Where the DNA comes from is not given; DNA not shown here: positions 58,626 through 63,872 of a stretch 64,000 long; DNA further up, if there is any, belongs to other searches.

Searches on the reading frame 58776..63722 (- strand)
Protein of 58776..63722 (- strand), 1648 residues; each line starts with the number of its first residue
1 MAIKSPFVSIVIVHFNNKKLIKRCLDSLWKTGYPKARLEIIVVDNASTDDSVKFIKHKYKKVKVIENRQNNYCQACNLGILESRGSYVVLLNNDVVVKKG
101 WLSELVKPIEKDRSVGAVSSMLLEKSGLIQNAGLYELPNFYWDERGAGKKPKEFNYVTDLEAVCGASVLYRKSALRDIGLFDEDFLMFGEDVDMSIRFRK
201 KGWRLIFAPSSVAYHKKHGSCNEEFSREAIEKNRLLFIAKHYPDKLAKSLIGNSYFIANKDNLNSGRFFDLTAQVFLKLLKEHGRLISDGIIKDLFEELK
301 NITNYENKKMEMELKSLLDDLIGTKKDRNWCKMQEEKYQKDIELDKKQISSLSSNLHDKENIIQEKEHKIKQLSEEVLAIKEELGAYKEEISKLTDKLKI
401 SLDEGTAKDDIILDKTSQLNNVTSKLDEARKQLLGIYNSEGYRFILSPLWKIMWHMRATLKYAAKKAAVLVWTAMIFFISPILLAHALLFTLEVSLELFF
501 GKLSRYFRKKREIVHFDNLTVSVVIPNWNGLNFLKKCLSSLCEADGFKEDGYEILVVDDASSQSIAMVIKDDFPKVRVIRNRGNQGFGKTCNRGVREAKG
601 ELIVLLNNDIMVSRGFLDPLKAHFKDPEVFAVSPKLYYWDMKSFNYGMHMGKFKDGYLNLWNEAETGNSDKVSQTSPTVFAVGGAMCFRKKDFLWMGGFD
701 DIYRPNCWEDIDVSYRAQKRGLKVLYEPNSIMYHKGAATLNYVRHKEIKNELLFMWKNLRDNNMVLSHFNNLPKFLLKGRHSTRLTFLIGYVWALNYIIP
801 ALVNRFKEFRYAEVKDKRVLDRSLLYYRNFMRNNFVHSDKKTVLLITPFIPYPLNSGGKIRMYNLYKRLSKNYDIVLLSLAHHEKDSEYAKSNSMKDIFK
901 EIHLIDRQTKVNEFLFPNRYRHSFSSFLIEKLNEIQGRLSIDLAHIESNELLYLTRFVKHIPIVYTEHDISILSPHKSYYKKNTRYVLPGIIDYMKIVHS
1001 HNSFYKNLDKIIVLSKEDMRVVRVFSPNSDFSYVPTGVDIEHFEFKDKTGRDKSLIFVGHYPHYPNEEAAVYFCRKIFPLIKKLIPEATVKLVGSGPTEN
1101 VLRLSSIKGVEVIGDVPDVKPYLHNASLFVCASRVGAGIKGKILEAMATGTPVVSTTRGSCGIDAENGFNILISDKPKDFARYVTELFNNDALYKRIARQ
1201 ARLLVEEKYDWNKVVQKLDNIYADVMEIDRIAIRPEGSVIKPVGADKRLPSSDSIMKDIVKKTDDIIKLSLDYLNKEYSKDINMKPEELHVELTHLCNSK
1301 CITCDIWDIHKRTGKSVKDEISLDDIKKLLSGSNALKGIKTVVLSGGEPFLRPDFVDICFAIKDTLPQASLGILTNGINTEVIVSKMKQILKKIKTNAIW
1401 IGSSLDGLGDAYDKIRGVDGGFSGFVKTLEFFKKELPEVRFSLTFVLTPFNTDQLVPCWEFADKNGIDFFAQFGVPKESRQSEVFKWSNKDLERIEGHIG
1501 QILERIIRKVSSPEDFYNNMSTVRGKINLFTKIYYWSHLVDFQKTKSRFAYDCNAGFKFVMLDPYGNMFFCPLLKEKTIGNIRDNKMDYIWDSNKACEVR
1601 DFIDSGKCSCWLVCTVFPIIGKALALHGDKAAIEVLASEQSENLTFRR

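Call 75: search_protein_families(library=pfam, proteins=[window:58776-63722:-], max_evalue=0.00001)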
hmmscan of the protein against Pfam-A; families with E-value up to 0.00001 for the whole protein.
window:58776-63722:- (1648 aa): 13 families
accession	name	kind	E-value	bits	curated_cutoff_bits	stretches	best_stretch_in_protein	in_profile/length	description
PF00535.33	Glycos_transf_2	-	2.8e-52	177.5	23.3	2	9-178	1-167/168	Glycosyl transferase family 2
PF13641.12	Glyco_tranf_2_3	-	1.9e-28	100.5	27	2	8-218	3-214/230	Glycosyltransferase like family 2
PF13692.12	Glyco_trans_1_4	-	6.9e-25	88.4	27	1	1053-1190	2-142/142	Glycosyl transferases group 1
PF04055.27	Radical_SAM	-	1.3e-17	64.9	29.5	1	1292-1453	2-156/166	Radical SAM superfamily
PF13632.12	Glyco_trans_2_3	-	4.8e-17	62.9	27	2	163-222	72-130/198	Glycosyl transferase family group 2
PF13506.12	Glyco_transf_21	-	2.9e-14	53.4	21.7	1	591-736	22-156/174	Glycosyl transferase family 21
PF10111.15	Glyco_tranf_2_2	-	3.4e-13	50.2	27.3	0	546-741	25-223/276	Glycosyltransferase like family 2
PF00534.26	Glycos_transf_1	-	7.1e-13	48.9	26.4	1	1048-1202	11-170/172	Glycosyl transferases group 1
PF13439.12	Glyco_transf_4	-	6.8e-09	36.4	28.5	1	857-1041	3-169/170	Glycosyltransferase Family 4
PF13524.12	Glyco_trans_1_2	-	8.1e-08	32.8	25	1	1082-1218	10-142/144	Glycosyl transferase-like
PF13712.12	Glyco_tranf_2_5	-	1e-06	29.1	27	0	11-207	2-179/210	Glycosyltransferase like family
PF02709.20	Glyco_transf_7C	-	1.7e-06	28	23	0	681-725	19-63/78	N-terminal domain of galactosyltransferase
PF13186.11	SPASM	-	8.1e-06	26.5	21.5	1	1553-1610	1-66/67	Iron-sulfur cluster-binding domain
